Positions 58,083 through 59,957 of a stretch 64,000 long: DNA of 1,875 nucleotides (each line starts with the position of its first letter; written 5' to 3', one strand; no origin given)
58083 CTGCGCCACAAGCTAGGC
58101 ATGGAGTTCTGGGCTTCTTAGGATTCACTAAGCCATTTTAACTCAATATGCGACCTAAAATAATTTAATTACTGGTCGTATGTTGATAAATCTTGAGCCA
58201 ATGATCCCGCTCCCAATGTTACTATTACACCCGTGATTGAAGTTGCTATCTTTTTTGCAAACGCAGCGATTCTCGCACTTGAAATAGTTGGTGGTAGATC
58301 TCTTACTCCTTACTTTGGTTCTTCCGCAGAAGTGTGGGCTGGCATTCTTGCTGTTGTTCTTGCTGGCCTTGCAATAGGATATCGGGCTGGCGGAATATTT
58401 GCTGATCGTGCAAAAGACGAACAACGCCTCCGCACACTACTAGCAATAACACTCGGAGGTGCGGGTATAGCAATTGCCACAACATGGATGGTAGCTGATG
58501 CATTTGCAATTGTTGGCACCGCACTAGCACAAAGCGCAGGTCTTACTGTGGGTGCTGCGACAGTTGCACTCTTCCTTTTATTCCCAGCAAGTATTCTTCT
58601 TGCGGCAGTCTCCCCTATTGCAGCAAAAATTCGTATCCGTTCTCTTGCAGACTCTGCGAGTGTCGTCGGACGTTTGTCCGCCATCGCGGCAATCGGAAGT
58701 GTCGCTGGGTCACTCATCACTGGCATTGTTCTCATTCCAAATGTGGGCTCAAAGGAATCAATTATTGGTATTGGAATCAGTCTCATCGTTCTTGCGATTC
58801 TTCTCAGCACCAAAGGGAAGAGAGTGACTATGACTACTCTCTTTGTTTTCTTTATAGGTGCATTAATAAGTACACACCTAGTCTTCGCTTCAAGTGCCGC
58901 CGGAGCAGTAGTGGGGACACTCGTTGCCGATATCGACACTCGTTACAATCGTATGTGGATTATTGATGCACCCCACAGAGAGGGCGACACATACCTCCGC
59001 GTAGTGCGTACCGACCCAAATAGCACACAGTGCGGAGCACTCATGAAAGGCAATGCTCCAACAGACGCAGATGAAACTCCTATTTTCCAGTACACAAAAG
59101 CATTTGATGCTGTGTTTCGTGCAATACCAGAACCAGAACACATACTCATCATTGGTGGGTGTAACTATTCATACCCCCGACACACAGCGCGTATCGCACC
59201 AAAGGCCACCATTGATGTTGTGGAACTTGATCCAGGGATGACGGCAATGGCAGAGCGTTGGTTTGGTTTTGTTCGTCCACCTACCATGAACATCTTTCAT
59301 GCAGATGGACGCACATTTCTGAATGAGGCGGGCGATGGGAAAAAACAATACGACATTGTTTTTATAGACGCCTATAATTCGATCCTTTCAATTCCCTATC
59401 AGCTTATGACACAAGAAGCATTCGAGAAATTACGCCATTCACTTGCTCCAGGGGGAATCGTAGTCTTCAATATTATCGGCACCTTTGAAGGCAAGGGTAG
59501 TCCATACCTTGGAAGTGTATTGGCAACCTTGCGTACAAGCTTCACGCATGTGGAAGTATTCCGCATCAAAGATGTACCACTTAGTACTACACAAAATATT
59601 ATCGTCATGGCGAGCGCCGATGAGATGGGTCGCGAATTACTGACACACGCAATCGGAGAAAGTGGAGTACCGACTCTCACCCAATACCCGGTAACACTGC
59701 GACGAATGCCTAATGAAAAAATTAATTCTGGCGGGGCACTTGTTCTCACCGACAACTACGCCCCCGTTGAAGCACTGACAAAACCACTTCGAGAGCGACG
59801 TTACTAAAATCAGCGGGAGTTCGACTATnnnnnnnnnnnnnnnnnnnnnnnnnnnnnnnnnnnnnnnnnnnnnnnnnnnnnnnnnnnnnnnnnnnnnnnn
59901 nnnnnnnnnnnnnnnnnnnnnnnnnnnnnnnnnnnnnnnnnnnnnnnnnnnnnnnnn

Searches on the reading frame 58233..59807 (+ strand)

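Call 66: search_protein_families(library=pfam, proteins=[window:58233-59807:+], max_evalue=0.01)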
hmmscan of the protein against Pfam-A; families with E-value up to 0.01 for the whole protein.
window:58233-59807:+ (524 aa): 1 family
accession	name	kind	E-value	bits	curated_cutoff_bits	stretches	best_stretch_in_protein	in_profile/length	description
PF01564.23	Spermine_synth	-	4.9e-07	29.9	22.9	1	297-412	15-130/186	Spermine/spermidine synthase domain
